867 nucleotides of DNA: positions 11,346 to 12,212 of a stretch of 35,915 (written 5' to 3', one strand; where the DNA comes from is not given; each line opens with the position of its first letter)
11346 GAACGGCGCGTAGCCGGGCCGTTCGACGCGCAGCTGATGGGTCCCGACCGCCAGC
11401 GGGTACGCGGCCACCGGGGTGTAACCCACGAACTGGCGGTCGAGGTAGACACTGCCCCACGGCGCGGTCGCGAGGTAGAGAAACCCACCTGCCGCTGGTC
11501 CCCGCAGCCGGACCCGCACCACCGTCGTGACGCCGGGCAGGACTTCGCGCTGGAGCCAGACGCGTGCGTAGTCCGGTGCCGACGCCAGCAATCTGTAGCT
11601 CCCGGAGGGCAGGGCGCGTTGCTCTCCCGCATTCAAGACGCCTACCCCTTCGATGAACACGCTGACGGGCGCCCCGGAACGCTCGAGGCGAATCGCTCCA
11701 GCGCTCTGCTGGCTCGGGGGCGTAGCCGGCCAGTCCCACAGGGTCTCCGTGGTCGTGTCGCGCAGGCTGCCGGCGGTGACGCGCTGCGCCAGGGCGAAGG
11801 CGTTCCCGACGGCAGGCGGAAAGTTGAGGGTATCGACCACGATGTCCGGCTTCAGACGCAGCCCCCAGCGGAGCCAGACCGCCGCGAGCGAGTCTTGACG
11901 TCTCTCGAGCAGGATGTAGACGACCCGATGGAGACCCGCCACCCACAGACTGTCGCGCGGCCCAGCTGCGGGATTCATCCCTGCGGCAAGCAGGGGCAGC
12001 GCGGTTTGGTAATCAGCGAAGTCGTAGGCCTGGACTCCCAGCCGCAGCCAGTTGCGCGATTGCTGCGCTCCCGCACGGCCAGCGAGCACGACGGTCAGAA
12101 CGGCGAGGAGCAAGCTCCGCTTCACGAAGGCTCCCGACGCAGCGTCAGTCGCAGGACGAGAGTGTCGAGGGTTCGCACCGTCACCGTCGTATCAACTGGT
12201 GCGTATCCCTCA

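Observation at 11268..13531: Ser/Thr kinase with an extracytoplasmic PEGA sensor co-encoded with a free 2xPEGA protein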

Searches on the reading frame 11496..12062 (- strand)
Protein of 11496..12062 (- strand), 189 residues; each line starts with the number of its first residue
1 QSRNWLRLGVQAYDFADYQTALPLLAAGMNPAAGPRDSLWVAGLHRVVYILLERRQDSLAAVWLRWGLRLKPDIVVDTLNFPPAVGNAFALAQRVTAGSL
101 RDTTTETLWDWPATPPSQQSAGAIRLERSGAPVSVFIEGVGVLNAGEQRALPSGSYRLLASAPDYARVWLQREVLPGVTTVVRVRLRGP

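Call 57: search_protein_representatives(protein=window:11496-12062:-)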
Query: 189 residues. Proteins with E-value up to 0.001 (for the whole library): 208; up to 1e-10: 157; up to 1e-30: 15. The best 150 are listed.
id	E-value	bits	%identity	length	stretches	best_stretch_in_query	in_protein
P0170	4.0e-60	219.5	58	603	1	2-187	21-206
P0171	2.5e-52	194.1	56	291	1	3-187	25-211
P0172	4.9e-50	186.6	50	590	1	6-187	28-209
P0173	5.7e-46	173.4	46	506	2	2-185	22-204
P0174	1.7e-42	162.1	50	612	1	3-187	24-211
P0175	4.6e-39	150.8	46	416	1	3-187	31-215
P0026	2.8e-35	138.5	44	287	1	3-187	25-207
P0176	3.1e-34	135.1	42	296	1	2-186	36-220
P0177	3.5e-34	134.9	43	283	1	7-184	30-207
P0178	3.3e-33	131.7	41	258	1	3-189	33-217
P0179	4.5e-33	131.3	40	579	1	5-185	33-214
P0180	3.3e-32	128.5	44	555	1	6-186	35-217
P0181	2.0e-31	125.9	40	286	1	5-185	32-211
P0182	7.2e-31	124.1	41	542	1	6-180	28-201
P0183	8.2e-31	123.9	43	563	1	8-182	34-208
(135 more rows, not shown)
